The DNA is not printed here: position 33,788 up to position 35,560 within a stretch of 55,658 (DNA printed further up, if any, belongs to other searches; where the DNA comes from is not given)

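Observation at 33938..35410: TrmH/SpoU RNA methyltransferase fused in-frame to a histidine-kinase transmitter module (HisKA + degenerate HATPase)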

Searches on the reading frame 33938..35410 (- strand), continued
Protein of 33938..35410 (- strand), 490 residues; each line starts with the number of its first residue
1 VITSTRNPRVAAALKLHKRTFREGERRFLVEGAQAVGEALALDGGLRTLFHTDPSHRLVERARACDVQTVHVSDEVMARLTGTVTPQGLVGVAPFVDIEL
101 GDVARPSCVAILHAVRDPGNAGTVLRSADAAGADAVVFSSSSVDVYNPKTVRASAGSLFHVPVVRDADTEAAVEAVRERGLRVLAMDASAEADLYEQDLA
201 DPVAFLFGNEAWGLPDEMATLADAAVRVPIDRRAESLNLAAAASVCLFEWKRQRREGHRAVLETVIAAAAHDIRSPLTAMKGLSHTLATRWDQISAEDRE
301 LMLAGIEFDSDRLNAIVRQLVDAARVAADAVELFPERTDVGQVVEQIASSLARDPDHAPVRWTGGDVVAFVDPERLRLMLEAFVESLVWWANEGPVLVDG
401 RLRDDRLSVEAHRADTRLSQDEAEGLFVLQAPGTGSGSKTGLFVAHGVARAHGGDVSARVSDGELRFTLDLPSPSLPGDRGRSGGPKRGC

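Call 21: find_homologous_proteins(query=A2, max_evalue=1e-20)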
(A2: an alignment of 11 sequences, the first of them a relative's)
Query A2 (11 sequences) (516 aa, profile of the alignment): 6042 proteins with E <= 1e-20 among 8000 candidates; the best 120 are listed.
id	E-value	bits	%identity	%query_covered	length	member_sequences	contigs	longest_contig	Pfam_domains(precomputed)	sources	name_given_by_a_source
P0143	2.6e-208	711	100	100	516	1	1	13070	PF08032.18,PF22435.2,PF02518.32,PF00512.32,PF00588.25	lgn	-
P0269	1.3e-200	686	74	100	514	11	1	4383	PF08032.18,PF22435.2,PF02518.32,PF00512.32,PF00588.25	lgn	-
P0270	6.2e-200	683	72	100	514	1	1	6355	PF08032.18,PF22435.2,PF02518.32,PF00512.32,PF00588.25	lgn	-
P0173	4.0e-197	674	48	98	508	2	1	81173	PF08032.18,PF22435.2,PF02518.32,PF00512.32,PF00588.25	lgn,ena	-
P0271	8.1e-195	666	70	100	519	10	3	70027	PF08032.18,PF22435.2,PF02518.32,PF00512.32,PF00588.25,PF04705.19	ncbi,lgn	-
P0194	1.6e-194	666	48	92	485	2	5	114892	PF08032.18,PF22435.2,PF02518.32,PF00512.32,PF00588.25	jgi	jgi:signal transduction histidine kinase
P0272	2.4e-193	662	72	100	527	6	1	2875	PF08032.18,PF22435.2,PF02518.32,PF00512.32,PF00588.25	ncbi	-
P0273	2.2e-192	658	48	94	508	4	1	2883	PF08032.18,PF22435.2,PF02518.32,PF00512.32,PF00588.25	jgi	jgi:TrmH family RNA methyltransferase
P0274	1.4e-189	649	47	98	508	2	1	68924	PF08032.18,PF22435.2,PF02518.32,PF00512.32,PF00588.25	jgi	jgi:TrmH family RNA methyltransferase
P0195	2.3e-187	642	46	92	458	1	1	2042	PF02518.32,PF00512.32,PF00588.25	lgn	-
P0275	3.2e-186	638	51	97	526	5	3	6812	PF08032.18,PF22435.2,PF13581.13,PF02518.32,PF00512.32,PF00588.25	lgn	-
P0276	5.8e-184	631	47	93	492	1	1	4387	PF22435.2,PF02518.32,PF00512.32,PF00588.25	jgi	jgi:signal transduction histidine kinase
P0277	6.4e-183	627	42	93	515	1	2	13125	PF08032.18,PF22435.2,PF13581.13,PF02518.32,PF00512.32,PF00588.25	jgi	jgi:TrmH family RNA methyltransferase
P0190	2.4e-181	622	38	97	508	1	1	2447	PF08032.18,PF22435.2,PF02518.32,PF00512.32,PF00588.25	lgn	-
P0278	6.3e-180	617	48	93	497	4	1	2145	PF22435.2,PF02518.32,PF00512.32,PF00588.25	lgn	-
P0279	3.2e-179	615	41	97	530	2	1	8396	PF08032.18,PF22435.2,PF13581.13,PF02518.32,PF00512.32,PF00588.25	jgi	-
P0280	7.6e-173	594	40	98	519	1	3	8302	PF08032.18,PF22435.2,PF13581.13,PF02518.32,PF00512.32,PF00588.25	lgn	-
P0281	1.2e-172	593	48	91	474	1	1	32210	PF02518.32,PF00512.32,PF00588.25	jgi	jgi:signal transduction histidine kinase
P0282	1.0e-170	587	41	97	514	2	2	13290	PF08032.18,PF22435.2,PF02518.32,PF00512.32,PF00588.25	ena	-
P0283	6.7e-163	561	41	93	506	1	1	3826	PF08032.18,PF22435.2,PF02518.32,PF00512.32,PF00588.25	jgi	jgi:TrmH family RNA methyltransferase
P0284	5.3e-159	548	56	85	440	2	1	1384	PF13581.13,PF02518.32,PF00512.32,PF00588.25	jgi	jgi:signal transduction histidine kinase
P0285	1.2e-156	541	48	92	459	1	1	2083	PF08032.18,PF22435.2,PF02518.32,PF00512.32,PF00588.25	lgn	-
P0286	6.3e-144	499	46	42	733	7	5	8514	PF08032.18,PF22435.2,PF13581.13,PF02518.32,PF00512.32,PF00989.32,PF00588.25,PF04705.19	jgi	jgi:tRNA G18 (ribose-2'-O)-methylase SpoU/signal transduction histidine kinase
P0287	2.7e-143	497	42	49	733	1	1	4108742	PF08032.18,PF22435.2,PF13581.13,PF02518.32,PF00512.32,PF00989.32,PF00588.25,PF04705.19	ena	-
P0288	2.1e-135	471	35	96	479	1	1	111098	PF08032.18,PF22435.2,PF02518.32,PF00512.32,PF00588.25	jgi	jgi:RNA methyltransferase, TrmH family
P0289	2.6e-132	460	35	94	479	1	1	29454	PF08032.18,PF22435.2,PF02518.32,PF00512.32,PF00588.25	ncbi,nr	ncbi:MAG: hypothetical protein HY658_02425 [Actinobacteria bacterium]|nr:hypothetical protein [Actin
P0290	4.5e-132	460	36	96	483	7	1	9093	PF08032.18,PF22435.2,PF02518.32,PF00512.32,PF00588.25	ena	-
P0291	7.4e-130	452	36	92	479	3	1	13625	PF08032.18,PF22435.2,PF00512.32,PF00588.25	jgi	-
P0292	3.9e-129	450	35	96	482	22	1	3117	PF08032.18,PF22435.2,PF00512.32,PF00588.25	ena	-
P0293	9.5e-128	445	35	96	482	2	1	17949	PF08032.18,PF22435.2,PF02518.32,PF00512.32,PF00588.25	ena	-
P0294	1.7e-127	444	35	94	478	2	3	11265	PF08032.18,PF22435.2,PF00512.32,PF00588.25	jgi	jgi:TrmH family RNA methyltransferase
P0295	6.8e-127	442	35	96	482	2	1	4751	PF08032.18,PF22435.2,PF00512.32,PF00588.25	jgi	jgi:TrmH family RNA methyltransferase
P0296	4.1e-126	440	36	91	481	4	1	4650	PF08032.18,PF22435.2,PF00512.32,PF00588.25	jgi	jgi:RNA methyltransferase, TrmH family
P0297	9.4e-126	439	35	97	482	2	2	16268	PF08032.18,PF22435.2,PF02518.32,PF00512.32,PF00588.25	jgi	jgi:TrmH family RNA methyltransferase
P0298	1.1e-125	439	35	96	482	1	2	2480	PF08032.18,PF22435.2,PF02518.32,PF00512.32,PF00588.25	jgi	jgi:TrmH family RNA methyltransferase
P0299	1.9e-125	438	35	96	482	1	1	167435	PF08032.18,PF22435.2,PF02518.32,PF00512.32,PF00588.25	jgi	jgi:TrmH family RNA methyltransferase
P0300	1.9e-125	438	34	96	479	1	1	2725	PF08032.18,PF22435.2,PF00512.32,PF00588.25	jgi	jgi:TrmH family RNA methyltransferase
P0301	4.2e-125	437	41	49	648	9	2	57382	PF08448.17,PF02518.32,PF00512.32,PF00989.32,PF00588.25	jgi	jgi:PAS domain S-box-containing protein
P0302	5.1e-125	436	45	42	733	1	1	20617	PF08032.18,PF22435.2,PF13581.13,PF02518.32,PF00512.32,PF00989.32,PF00588.25,PF04705.19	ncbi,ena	-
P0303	5.4e-125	436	36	96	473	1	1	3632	PF08032.18,PF22435.2,PF02518.32,PF00512.32,PF00588.25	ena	-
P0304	1.8e-124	434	35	96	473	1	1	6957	PF08032.18,PF22435.2,PF00512.32,PF00588.25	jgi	jgi:TrmH family RNA methyltransferase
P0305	2.1e-124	434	35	94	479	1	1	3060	PF08032.18,PF22435.2,PF02518.32,PF00512.32,PF00588.25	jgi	jgi:RNA methyltransferase, TrmH family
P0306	2.8e-124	434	34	94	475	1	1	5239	PF08032.18,PF22435.2,PF00512.32,PF00588.25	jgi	jgi:TrmH family RNA methyltransferase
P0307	2.9e-124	434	36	97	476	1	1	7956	PF22435.2,PF00512.32,PF00588.25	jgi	jgi:TrmH family RNA methyltransferase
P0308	3.0e-124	434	35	96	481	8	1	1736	PF08032.18,PF22435.2,PF02518.32,PF00512.32,PF00588.25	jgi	jgi:RNA methyltransferase, TrmH family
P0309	3.8e-124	433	34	94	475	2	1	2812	PF08032.18,PF22435.2,PF00512.32,PF00588.25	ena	-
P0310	1.3e-123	432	37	96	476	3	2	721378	PF08032.18,PF22435.2,PF02518.32,PF00512.32,PF00588.25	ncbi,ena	-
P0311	1.4e-123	432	36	95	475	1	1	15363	PF08032.18,PF22435.2,PF00512.32,PF00588.25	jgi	jgi:TrmH family RNA methyltransferase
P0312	1.6e-123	431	36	94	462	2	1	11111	PF08032.18,PF22435.2,PF00512.32,PF00588.25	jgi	jgi:TrmH family RNA methyltransferase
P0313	2.1e-123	431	35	94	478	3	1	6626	PF08032.18,PF22435.2,PF02518.32,PF00512.32,PF00588.25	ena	-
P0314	2.2e-123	431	36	96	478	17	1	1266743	PF08032.18,PF22435.2,PF00512.32,PF00588.25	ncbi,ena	-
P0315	3.9e-123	430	36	96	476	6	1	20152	PF08032.18,PF22435.2,PF02518.32,PF00512.32,PF00588.25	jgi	jgi:TrmH family RNA methyltransferase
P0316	4.3e-123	430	36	97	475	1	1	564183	PF08032.18,PF22435.2,PF00512.32,PF00588.25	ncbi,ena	-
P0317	7.0e-123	429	36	94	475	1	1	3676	PF08032.18,PF22435.2,PF00588.25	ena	-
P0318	7.8e-123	429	35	96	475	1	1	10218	PF08032.18,PF22435.2,PF02518.32,PF00512.32,PF00588.25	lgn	-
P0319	1.1e-122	429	36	92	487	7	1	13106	PF22435.2,PF02518.32,PF00512.32,PF00588.25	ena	-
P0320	1.8e-122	428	36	94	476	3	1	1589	PF08032.18,PF22435.2,PF02518.32,PF00512.32,PF00588.25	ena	-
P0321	2.3e-122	427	36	95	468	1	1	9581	PF08032.18,PF22435.2,PF02518.32,PF00512.32,PF00588.25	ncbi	-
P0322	2.5e-122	427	37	96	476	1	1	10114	PF08032.18,PF22435.2,PF02518.32,PF00512.32,PF00588.25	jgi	jgi:RNA methyltransferase, TrmH family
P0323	7.9e-122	426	36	94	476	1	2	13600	PF08032.18,PF22435.2,PF00512.32,PF00588.25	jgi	jgi:RNA methyltransferase, TrmH family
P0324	1.2e-121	425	35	97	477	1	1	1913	PF08032.18,PF22435.2,PF02518.32,PF00512.32,PF00588.25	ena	-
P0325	3.2e-121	424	37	94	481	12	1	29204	PF08032.18,PF22435.2,PF00512.32,PF00588.25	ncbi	-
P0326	8.7e-121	422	36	93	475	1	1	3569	PF08032.18,PF22435.2,PF00512.32,PF00588.25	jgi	jgi:RNA methyltransferase, TrmH family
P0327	1.0e-120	422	36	94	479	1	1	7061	PF08032.18,PF22435.2,PF00512.32,PF00588.25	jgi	-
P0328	1.1e-120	422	35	92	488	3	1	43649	PF08032.18,PF22435.2,PF00512.32,PF00588.25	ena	-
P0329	1.7e-120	421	36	97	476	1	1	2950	PF22435.2,PF00512.32,PF00588.25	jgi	jgi:TrmH family RNA methyltransferase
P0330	4.3e-120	420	37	94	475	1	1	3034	PF08032.18,PF22435.2,PF00512.32,PF00588.25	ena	-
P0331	5.1e-120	420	38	95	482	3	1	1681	PF08032.18,PF22435.2,PF02518.32,PF00512.32,PF00588.25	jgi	jgi:TrmH family RNA methyltransferase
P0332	1.0e-119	419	38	92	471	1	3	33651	PF22435.2,PF00512.32,PF00588.25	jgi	jgi:TrmH family RNA methyltransferase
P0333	1.3e-119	418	36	94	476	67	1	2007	PF08032.18,PF22435.2,PF02518.32,PF00512.32,PF00588.25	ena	-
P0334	2.1e-119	418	35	93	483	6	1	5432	PF08032.18,PF22435.2,PF00512.32,PF00588.25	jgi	jgi:TrmH family RNA methyltransferase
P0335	2.3e-119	418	36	97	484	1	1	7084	PF08032.18,PF22435.2,PF00512.32,PF00588.25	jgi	jgi:TrmH family RNA methyltransferase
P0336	5.4e-119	416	36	92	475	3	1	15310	PF08032.18,PF22435.2,PF02518.32,PF00512.32,PF00588.25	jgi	jgi:TrmH family RNA methyltransferase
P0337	9.8e-119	416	34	94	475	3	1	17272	PF08032.18,PF22435.2,PF00512.32,PF00588.25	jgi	jgi:TrmH family RNA methyltransferase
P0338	1.3e-118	415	37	92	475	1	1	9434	PF08032.18,PF22435.2,PF00512.32,PF00588.25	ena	-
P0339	2.7e-118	414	34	92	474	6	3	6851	PF08032.18,PF22435.2,PF00512.32,PF00588.25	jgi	jgi:TrmH family RNA methyltransferase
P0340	9.9e-117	409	36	97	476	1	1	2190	PF22435.2,PF00512.32,PF00588.25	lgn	-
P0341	1.9e-115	405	36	96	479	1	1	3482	PF08032.18,PF22435.2,PF02518.32,PF00512.32,PF00588.25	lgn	-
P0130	4.3e-112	394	36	89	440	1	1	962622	PF08032.18,PF00512.32,PF00588.25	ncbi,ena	-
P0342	1.0e-110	389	36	90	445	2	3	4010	PF22435.2,PF00512.32,PF00588.25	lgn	-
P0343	6.2e-110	386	-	-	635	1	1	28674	PF08032.18,PF22435.2,PF02518.32,PF00512.32,PF00588.25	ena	-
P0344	7.1e-107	376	36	84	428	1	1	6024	PF00512.32,PF00588.25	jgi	jgi:TrmH family RNA methyltransferase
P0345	6.6e-99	350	41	77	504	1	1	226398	PF22435.2,PF00512.32,PF00588.25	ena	-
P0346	2.2e-98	348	38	79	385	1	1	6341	PF00512.32,PF00588.25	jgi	jgi:tRNA(Leu) C34 or U34 (ribose-2'-O)-methylase TrmL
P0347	1.8e-97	345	67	51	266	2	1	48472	PF08032.18,PF22435.2,PF00588.25,PF04705.19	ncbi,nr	ncbi:MAG TPA: RNA methyltransferase [Acidimicrobiales bacterium]|nr:RNA methyltransferase [Acidimicr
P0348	7.1e-97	343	58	51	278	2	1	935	PF08032.18,PF22435.2,PF00588.25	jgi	jgi:TrmH family RNA methyltransferase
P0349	7.1e-97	343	67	51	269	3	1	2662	PF08032.18,PF22435.2,PF00588.25,PF04705.19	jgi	jgi:TrmH family RNA methyltransferase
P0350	1.4e-96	342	64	52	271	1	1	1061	PF08032.18,PF22435.2,PF00588.25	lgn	-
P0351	1.7e-96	342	59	51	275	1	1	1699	PF08032.18,PF22435.2,PF00588.25,PF04705.19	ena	-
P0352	1.9e-96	342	59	50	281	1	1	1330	PF08032.18,PF22655.2,PF22435.2,PF00588.25,PF04705.19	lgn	-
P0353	2.1e-96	342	66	52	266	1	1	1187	PF08032.18,PF22435.2,PF00588.25,PF04705.19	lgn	-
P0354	3.4e-96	341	67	52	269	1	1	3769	PF08032.18,PF22435.2,PF00588.25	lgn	-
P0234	5.2e-96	341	65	52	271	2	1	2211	PF08032.18,PF22435.2,PF00588.25,PF04705.19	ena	-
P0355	5.2e-96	341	60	51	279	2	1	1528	PF08032.18,PF22435.2,PF00588.25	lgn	-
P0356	5.3e-96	341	59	51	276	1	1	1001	PF08032.18,PF22435.2,PF00588.25,PF04705.19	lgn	-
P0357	6.2e-96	340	60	51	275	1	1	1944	PF08032.18,PF22435.2,PF00588.25,PF04705.19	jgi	jgi:TrmH family RNA methyltransferase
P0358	9.5e-96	340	59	51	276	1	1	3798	PF08032.18,PF22435.2,PF00588.25,PF04705.19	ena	-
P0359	1.0e-95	340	59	51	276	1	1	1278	PF08032.18,PF22435.2,PF00588.25,PF04705.19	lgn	-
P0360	1.5e-95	339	60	51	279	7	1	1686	PF08032.18,PF22435.2,PF00588.25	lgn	-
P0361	1.8e-95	339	66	52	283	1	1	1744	PF08032.18,PF22435.2,PF00588.25,PF04705.19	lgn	-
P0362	2.1e-95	339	45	62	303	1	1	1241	PF08032.18,PF22435.2,PF00512.32,PF00588.25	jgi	jgi:TrmH family RNA methyltransferase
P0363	2.6e-95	338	61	49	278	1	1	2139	PF08032.18,PF22435.2,PF00588.25,PF04705.19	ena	-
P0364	3.5e-95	338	61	49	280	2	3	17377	PF08032.18,PF22435.2,PF00588.25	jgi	jgi:TrmH family RNA methyltransferase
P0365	3.5e-95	338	66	52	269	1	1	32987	PF08032.18,PF22435.2,PF00588.25,PF04705.19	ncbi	-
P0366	3.9e-95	338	67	51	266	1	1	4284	PF08032.18,PF22435.2,PF00588.25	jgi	jgi:RNA methyltransferase, TrmH family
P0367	4.0e-95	338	59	50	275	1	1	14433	PF08032.18,PF22435.2,PF00588.25,PF04705.19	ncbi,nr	ncbi:MAG TPA: RNA methyltransferase [Acidimicrobiales bacterium]|nr:RNA methyltransferase [Acidimicr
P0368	4.9e-95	337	58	51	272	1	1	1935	PF08032.18,PF22435.2,PF00588.25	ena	-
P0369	5.0e-95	337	59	51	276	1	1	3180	PF08032.18,PF22435.2,PF00588.25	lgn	-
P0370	5.7e-95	337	60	50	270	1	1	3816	PF08032.18,PF22435.2,PF00588.25,PF04705.19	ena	-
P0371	5.8e-95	337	60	50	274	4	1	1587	PF08032.18,PF22435.2,PF00588.25,PF04705.19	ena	-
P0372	6.7e-95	337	64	52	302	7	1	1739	PF08032.18,PF22435.2,PF00588.25,PF04705.19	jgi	jgi:TrmH family RNA methyltransferase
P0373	7.2e-95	337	64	52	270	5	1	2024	PF08032.18,PF22435.2,PF00588.25,PF04705.19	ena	-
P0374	7.8e-95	337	58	53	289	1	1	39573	PF08032.18,PF22435.2,PF00588.25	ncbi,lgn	-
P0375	8.5e-95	337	65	52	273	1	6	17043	PF08032.18,PF22435.2,PF00588.25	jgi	jgi:RNA methyltransferase, TrmH family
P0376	1.1e-94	336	63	52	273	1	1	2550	PF08032.18,PF22435.2,PF00588.25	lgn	-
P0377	1.6e-94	336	60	50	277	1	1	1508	PF08032.18,PF22655.2,PF22435.2,PF00588.25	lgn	-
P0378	1.7e-94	336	60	50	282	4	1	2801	PF08032.18,PF22435.2,PF00588.25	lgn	-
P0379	1.7e-94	336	60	51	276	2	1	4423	PF08032.18,PF22435.2,PF00588.25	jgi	jgi:TrmH family RNA methyltransferase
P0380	2.2e-94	335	62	51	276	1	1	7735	PF08032.18,PF22435.2,PF00588.25,PF04705.19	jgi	jgi:TrmH family RNA methyltransferase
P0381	2.6e-94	335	57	50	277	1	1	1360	PF08032.18,PF22435.2,PF00588.25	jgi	jgi:TrmH family RNA methyltransferase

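Call 22: find_encoding_contigs(protein=P0173, flank=7000, max_places=1)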
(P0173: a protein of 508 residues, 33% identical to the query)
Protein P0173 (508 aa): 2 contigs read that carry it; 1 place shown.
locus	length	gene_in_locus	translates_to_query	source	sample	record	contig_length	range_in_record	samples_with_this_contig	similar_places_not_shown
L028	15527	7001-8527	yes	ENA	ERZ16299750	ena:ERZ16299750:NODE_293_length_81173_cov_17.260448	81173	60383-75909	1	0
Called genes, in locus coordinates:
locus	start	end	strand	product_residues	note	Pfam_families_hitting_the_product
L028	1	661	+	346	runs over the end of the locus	PF00383:dCMP_cyt_deam_1, PF01872:RibD_C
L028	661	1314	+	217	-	PF00677:Lum_binding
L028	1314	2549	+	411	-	PF00926:DHBP_synthase, PF00925:GTP_cyclohydro2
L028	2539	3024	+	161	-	PF00885:DMRL_synthase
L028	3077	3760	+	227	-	PF13532:2OG-FeII_Oxy_2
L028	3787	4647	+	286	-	PF01634:HisG, PF08029:HisG_C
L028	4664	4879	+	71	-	PF00313:CSD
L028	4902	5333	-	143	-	PF08899:DUF1844 (weak)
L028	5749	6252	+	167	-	PF05198:IF3_N, PF00707:IF3_C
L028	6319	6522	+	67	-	PF01632:Ribosomal_L35p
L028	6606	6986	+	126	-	PF00453:Ribosomal_L20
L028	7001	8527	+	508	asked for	PF22435:MRM3-like_sub_bind, PF08032:SpoU_sub_bind (weak), PF00588:SpoU_methylase, PF00512:HisKA, PF02518:HATPase_c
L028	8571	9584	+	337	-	PF02912:Phe_tRNA-synt_N, PF01409:tRNA-synt_2d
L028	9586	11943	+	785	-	PF01588:tRNA_bind, PF03483:B3_4, PF03484:B5, PF17759:tRNA_synthFbeta, PF03147:FDX-ACB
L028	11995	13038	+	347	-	PF01118:Semialdhyde_dh, PF22698:Semialdhyde_dhC_1, PF02774:Semialdhyde_dhC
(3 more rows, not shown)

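Call 23: find_encoding_contigs(protein=P0194, flank=7000, max_places=1)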
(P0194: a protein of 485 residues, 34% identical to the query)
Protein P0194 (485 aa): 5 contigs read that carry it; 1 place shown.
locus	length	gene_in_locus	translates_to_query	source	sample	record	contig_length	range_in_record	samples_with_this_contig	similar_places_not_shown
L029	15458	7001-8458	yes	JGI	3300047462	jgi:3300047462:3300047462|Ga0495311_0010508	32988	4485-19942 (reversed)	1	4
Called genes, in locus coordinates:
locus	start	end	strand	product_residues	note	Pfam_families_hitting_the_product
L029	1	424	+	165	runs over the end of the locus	PF00994:MoCF_biosynth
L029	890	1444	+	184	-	PF01872:RibD_C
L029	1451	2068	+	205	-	PF00677:Lum_binding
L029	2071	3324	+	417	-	PF00926:DHBP_synthase, PF00925:GTP_cyclohydro2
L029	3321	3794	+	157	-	PF00885:DMRL_synthase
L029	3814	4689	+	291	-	PF01634:HisG, PF08029:HisG_C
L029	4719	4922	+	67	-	-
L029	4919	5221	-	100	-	-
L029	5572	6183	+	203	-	PF05198:IF3_N, PF00707:IF3_C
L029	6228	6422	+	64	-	PF01632:Ribosomal_L35p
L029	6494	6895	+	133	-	PF00453:Ribosomal_L20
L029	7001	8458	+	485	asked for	PF08032:SpoU_sub_bind, PF22435:MRM3-like_sub_bind, PF00588:SpoU_methylase, PF00512:HisKA, PF02518:HATPase_c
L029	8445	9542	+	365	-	PF02912:Phe_tRNA-synt_N, PF01409:tRNA-synt_2d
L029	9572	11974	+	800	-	PF01588:tRNA_bind, PF03483:B3_4, PF03484:B5, PF17759:tRNA_synthFbeta, PF03147:FDX-ACB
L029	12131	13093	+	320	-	PF01118:Semialdhyde_dh, PF02774:Semialdhyde_dhC, PF22698:Semialdhyde_dhC_1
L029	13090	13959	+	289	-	PF00696:AA_kinase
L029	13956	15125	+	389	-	PF00202:Aminotran_3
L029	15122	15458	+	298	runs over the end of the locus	PF02729:OTCace_N, PF00185:OTCace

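Call 24: find_encoding_contigs(protein=P0287, flank=7000, max_places=1)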
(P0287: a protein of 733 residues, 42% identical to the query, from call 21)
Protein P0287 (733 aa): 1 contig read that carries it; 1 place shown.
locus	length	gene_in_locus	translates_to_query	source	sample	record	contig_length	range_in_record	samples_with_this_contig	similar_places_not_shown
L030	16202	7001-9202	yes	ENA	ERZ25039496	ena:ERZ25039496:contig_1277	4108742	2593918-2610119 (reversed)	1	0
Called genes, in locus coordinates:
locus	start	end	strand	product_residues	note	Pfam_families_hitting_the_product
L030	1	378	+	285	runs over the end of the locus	PF08379:Bact_transglu_N, PF01841:Transglut_core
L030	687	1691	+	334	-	-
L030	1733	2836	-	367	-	PF00296:Bac_luciferase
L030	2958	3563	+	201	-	PF13302:Acetyltransf_3, PF13523:Acetyltransf_8 (faint), PF00583:Acetyltransf_1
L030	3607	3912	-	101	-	PF10049:DUF2283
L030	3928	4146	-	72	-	PF14076:DUF4258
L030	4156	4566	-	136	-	PF22091:DUF6941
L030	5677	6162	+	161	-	PF00707:IF3_C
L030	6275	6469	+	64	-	PF01632:Ribosomal_L35p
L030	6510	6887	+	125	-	PF00453:Ribosomal_L20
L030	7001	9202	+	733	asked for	PF04705:TSNR_N (weak), PF22435:MRM3-like_sub_bind, PF08032:SpoU_sub_bind, PF00588:SpoU_methylase, PF00989:PAS (weak), PF00512:HisKA, PF02518:HATPase_c, PF13581:HATPase_c_2 (weak)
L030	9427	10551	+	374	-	PF02912:Phe_tRNA-synt_N, PF01409:tRNA-synt_2d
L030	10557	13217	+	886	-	PF01588:tRNA_bind, PF03483:B3_4, PF03484:B5, PF17759:tRNA_synthFbeta, PF03147:FDX-ACB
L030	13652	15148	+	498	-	PF00990:GGDEF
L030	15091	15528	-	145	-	-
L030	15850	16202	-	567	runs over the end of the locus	PF02366:PMT, PF16192:PMT_4TMC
